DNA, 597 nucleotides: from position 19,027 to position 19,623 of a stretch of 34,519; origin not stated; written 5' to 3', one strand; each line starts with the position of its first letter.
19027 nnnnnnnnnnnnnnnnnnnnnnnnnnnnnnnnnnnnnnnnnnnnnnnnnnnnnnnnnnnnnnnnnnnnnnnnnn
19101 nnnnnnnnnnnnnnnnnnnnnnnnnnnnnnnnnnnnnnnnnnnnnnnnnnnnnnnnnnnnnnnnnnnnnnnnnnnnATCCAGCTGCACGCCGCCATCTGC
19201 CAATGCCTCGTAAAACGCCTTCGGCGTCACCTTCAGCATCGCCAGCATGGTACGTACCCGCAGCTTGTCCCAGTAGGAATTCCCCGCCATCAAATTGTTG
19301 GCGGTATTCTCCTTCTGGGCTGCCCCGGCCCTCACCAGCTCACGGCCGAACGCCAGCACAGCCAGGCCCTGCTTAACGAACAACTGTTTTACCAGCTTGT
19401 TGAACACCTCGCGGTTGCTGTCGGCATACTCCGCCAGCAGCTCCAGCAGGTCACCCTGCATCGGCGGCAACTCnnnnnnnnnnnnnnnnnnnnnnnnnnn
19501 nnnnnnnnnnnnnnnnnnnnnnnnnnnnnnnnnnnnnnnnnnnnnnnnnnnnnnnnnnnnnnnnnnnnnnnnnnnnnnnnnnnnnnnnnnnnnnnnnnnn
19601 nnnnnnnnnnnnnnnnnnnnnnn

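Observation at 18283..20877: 864-aa protein built from duplicated HTH-like modules with hyper-acidic linkers; no family assignment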

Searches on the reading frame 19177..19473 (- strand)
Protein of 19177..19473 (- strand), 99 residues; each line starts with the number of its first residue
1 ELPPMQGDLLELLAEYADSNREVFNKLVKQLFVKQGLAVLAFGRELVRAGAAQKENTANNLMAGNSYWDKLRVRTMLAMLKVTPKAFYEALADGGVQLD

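Call 29: find_homologous_proteins(query=A2, max_evalue=0.01)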
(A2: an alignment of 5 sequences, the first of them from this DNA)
Query A2 (5 sequences): 1948 candidates shared short words with the query, none scored E <= 0.01.

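Call 45: predict_structure(alignment_id=A2)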
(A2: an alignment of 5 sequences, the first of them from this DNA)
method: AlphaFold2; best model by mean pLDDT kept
length: 99 residues; sequences in the alignment: 5
mean_pLDDT: 92.5   pTM: 0.86
mean pLDDT of the five models: 92.5, 91.9, 91.9, 91.8, 91.2
residues with pLDDT >= 90: 83; 70-90: 12; 50-70: 3; < 50: 1
segments of 3 or more residues with pLDDT < 50: none
pLDDT, mean of each block of 10 residues (from residue 1): 89 94 94 95 98 97 95 98 94 69
secondary structure, 60 per line:
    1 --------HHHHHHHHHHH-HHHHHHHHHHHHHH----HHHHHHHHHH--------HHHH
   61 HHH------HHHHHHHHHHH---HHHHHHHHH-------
elements in order: H9-19 H21-34 H39-48 H57-63 H70-80 H84-92

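Call 49: fold_search(model_id=the predicted structure, library=pdb)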
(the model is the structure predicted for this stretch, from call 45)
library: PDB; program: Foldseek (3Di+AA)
matches with E <= 10: 116; with E <= 0.001: 0
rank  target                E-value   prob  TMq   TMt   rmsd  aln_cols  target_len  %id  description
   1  2b5a_B                1.6e-01  1.00  0.59  0.76   4.8        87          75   11  C.BclI, Control Element of the BclI Restriction-Modification System (released 2006-01-03)
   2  2b5a_C                1.6e-01  1.00  0.60  0.76   5.1        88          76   11  C.BclI, Control Element of the BclI Restriction-Modification System (released 2006-01-03)
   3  2b5a_A                2.0e-01  1.00  0.60  0.75   5.0        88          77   11  C.BclI, Control Element of the BclI Restriction-Modification System (released 2006-01-03)
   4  3vk0_B                5.0e-01  0.91  0.48  0.54   7.1        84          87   17  Crystal Structure of hypothetical transcription factor NHTF from Neisseria (released 2012-03-14)
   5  3clc_A                5.3e-01  0.97  0.58  0.73   5.2        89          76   11  Crystal Structure of the Restriction-Modification Controller Protein C.Esp1396I Tetramer in Complex with its Natural 3 (released 2008-07-29)
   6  3clc_B                5.3e-01  0.96  0.57  0.71   5.8        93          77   11  Crystal Structure of the Restriction-Modification Controller Protein C.Esp1396I Tetramer in Complex with its Natural 3 (released 2008-07-29)
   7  3g5g_B                5.5e-01  0.97  0.59  0.73   6.3        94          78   12  Crystal Structure of the Wild-Type Restriction-Modification Controller Protein C.Esp1396I (released 2009-08-25)
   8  1y7y_B                5.8e-01  0.99  0.55  0.79   2.1        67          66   12  High-resolution crystal structure of the restriction-modification controller protein C.AhdI from Aeromonas hydrophila (released 2005-02-22)
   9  1y9q                  5.8e-01  0.97  0.55  0.33   2.5        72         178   15  Crystal Structure of HTH_3 family Transcriptional Regulator from Vibrio cholerae (released 2005-01-04)
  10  3fya_A                6.2e-01  0.97  0.58  0.74   5.2        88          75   11  Crystal Structure of an R35A mutant of the Restriction-Modification Controller Protein C.Esp1396I (released 2009-08-25)
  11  4i6u_A                7.2e-01  0.96  0.58  0.71   5.7        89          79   12  Crystal Structure of a Y37F mutant of the Restriction-Modification Controller Protein C.Esp1396I (released 2013-11-13)
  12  1y7y_A                7.6e-01  0.98  0.55  0.76   2.3        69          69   12  High-resolution crystal structure of the restriction-modification controller protein C.AhdI from Aeromonas hydrophila (released 2005-02-22)
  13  4i6u_D                7.6e-01  0.97  0.58  0.74   3.5        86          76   12  Crystal Structure of a Y37F mutant of the Restriction-Modification Controller Protein C.Esp1396I (released 2013-11-13)
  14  5woq_B                7.6e-01  0.96  0.55  0.63   2.6        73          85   15  Crystal structure of an XRE family protein transcriptional regulator from Mycobacterium smegmatis (released 2017-08-16)
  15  3g5g_D                9.8e-01  0.93  0.59  0.74   5.2        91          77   12  Crystal Structure of the Wild-Type Restriction-Modification Controller Protein C.Esp1396I (released 2009-08-25)
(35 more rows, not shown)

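Call 67: search_protein_families(library=pfam, proteins=[window:19177-19473:-], max_evalue=10)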
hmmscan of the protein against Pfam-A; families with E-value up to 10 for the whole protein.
seq(99 aa): 1 family
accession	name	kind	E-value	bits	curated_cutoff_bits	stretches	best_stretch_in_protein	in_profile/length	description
PF10015.14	ThermoDBP-RP_arch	-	0.21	12.2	25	1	14-36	39-61/78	ThermoDBP-related, archaea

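Call 73: search_solved_structures(query=A2, max_evalue=10, show_alignments=2)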
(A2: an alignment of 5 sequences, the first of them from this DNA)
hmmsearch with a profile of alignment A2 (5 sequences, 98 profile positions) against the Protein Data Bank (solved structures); distinct sequences matched with E-value up to 10: 5.
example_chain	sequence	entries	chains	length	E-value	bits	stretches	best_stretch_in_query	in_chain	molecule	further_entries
5le2_A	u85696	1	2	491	0.052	16.8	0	21-54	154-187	DDD_D12_15_D12_15_D12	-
2hz8_A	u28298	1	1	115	0.2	14.9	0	17-63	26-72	De novo designed diiron protein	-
5d9m_A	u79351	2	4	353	0.79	13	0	33-95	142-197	B-1,4-endoglucanase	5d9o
3vdh_A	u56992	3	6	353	0.82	12.9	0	33-95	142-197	B-1,4-endoglucanase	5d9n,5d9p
6j13_A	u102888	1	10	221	1.7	11.9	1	49-87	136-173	2-cys peroxiredoxin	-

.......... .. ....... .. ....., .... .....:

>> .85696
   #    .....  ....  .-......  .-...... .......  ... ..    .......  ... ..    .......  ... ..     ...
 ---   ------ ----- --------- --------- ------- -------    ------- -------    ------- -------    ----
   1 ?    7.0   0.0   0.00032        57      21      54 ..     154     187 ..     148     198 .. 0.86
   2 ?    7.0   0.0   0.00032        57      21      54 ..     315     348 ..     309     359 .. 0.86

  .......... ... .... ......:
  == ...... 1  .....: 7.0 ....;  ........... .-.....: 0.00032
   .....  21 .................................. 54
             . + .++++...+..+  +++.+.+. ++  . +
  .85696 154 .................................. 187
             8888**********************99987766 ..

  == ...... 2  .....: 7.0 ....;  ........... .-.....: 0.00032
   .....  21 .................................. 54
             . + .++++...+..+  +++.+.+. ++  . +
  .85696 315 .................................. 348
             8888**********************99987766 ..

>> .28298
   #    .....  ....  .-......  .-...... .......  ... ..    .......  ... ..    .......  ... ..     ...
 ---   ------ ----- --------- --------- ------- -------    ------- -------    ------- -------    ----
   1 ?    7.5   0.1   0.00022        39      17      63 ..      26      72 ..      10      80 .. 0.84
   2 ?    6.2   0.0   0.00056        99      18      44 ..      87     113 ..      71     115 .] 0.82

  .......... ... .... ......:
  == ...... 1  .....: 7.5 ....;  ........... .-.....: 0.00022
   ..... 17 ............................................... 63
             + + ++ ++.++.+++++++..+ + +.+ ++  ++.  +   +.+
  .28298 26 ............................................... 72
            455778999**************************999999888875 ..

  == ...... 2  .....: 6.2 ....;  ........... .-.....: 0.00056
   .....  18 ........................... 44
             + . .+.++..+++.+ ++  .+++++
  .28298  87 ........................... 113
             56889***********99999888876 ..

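Call 78: search_protein_families(library=ncbifam, proteins=[window:19177-19473:-], max_evalue=10)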
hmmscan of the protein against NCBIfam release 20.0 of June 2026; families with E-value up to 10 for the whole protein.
seq(99 aa): 1 family
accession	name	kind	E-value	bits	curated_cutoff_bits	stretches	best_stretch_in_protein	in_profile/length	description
NF033448.0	BREX_6_BrxE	equivalog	0.065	13.1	80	1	10-65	113-169/182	BREX-6 system BrxE protein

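Call 84: search_protein_families(library=pfam, alignment_id=A2, max_evalue=10)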
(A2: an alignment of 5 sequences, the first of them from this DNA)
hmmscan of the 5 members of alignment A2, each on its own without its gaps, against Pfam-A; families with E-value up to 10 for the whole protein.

A. member 1, seq(99 aa): 1 family
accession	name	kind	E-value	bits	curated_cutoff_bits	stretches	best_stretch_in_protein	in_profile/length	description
PF10015.14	ThermoDBP-RP_arch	-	0.21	12.2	25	1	14-36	39-61/78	ThermoDBP-related, archaea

B. families by the number of members that match (of 5 scanned): 6 families
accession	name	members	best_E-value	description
PF13560.12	HTH_31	1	0.032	Helix-turn-helix domain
PF15204.11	KKLCAg1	1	0.039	Kita-kyushu lung cancer antigen 1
PF13518.12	HTH_28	1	0.093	Helix-turn-helix domain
PF05582.17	Peptidase_U57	1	0.16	YabG peptidase U57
PF10015.14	ThermoDBP-RP_arch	1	0.21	ThermoDBP-related, archaea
PF13542.12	HTH_Tnp_ISL3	1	0.27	Helix-turn-helix domain of transposase family ISL3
